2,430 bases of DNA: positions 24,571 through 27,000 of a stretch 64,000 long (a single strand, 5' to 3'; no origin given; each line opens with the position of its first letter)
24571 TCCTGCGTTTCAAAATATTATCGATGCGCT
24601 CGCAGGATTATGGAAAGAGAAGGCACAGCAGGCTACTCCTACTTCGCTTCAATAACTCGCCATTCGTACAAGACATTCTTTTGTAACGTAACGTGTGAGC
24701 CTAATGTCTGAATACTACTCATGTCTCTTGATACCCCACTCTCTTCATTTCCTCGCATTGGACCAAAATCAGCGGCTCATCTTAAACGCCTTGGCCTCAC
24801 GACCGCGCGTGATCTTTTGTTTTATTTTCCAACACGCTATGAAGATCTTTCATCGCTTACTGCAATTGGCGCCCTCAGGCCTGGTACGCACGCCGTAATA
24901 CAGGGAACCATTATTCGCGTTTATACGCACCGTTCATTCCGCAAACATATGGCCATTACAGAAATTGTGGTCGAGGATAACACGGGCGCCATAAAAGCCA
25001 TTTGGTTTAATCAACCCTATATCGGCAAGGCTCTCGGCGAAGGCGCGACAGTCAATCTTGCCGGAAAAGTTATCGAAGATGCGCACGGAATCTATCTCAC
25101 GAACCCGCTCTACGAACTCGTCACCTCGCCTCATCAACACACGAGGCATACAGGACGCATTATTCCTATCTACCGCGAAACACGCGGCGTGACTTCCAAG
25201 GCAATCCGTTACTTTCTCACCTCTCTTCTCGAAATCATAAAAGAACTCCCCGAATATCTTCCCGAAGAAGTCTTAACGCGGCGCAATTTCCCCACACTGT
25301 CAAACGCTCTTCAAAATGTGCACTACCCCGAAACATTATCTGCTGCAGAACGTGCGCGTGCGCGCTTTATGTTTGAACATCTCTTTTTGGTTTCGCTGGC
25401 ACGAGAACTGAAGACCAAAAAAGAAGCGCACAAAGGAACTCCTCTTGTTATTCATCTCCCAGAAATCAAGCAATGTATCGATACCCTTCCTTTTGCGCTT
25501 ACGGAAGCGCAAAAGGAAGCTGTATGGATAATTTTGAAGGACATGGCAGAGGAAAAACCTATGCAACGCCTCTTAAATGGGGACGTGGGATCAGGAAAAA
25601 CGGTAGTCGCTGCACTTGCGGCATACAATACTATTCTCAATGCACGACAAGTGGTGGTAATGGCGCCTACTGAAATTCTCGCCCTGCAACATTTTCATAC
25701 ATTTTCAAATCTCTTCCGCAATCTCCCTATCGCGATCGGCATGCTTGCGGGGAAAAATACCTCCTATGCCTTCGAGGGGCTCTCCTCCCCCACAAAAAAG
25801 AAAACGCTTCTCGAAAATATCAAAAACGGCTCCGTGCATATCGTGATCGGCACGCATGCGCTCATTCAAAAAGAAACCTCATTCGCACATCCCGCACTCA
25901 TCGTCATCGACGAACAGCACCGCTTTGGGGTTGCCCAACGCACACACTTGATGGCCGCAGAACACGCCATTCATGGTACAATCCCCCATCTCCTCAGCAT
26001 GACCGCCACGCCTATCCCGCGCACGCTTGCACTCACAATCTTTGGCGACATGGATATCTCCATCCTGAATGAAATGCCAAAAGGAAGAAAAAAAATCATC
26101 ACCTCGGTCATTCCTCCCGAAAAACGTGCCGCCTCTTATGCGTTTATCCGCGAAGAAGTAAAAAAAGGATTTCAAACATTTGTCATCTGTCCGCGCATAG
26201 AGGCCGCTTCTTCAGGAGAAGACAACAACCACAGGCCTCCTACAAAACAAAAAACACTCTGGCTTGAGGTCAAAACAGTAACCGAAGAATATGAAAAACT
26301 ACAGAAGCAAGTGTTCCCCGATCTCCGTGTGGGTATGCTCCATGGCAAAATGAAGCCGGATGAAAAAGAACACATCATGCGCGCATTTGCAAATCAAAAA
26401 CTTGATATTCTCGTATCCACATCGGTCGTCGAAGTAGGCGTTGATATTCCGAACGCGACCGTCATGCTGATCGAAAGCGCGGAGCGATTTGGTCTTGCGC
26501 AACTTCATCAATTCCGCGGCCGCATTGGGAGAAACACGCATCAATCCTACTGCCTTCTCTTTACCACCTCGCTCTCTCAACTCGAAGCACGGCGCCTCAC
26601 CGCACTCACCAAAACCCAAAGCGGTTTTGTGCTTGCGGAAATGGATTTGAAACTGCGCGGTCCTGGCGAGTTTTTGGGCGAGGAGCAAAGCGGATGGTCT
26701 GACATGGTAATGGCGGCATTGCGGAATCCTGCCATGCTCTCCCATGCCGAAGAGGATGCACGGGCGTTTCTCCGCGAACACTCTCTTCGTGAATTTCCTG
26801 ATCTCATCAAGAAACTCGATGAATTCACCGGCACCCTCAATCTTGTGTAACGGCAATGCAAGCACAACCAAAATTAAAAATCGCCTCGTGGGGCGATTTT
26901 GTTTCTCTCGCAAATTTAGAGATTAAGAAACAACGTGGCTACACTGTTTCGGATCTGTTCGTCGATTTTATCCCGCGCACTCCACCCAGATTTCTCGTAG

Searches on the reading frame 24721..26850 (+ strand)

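Call 8: search_protein_families(library=pfam, proteins=[window:24721-26850:+], max_evalue=0.001)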
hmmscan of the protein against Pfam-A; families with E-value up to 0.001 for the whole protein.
window:24721-26850:+ (709 aa): 7 families
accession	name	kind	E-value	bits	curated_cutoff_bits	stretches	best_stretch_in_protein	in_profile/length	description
PF00270.35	DEAD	-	5.2e-22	78.8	26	1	261-436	1-164/167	DEAD/DEAH box helicase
PF17191.10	RecG_wedge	-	1.2e-21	77.4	23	1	12-167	7-156/162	RecG wedge domain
PF00271.37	Helicase_C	-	2.7e-19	69.9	23.5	1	522-605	30-109/110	Helicase conserved C-terminal domain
PF04851.21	ResIII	-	1.1e-13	51.9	22.5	1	259-431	3-162/164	Type III restriction enzyme, res subunit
PF22590.2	Cas3-like_C_2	-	1.3e-06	29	27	1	516-606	11-105/106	CRISPR-associated nuclease/helicase Cas3, C-terminal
PF01336.31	tRNA_anti-codon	-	8.5e-06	26.1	27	1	59-129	2-70/75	OB-fold nucleic acid binding domain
PF19833.4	RecG_dom3_C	-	1.7e-05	25.2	26.8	1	632-681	1-52/87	ATP-dependent DNA helicase RecG, domain 3, C-terminal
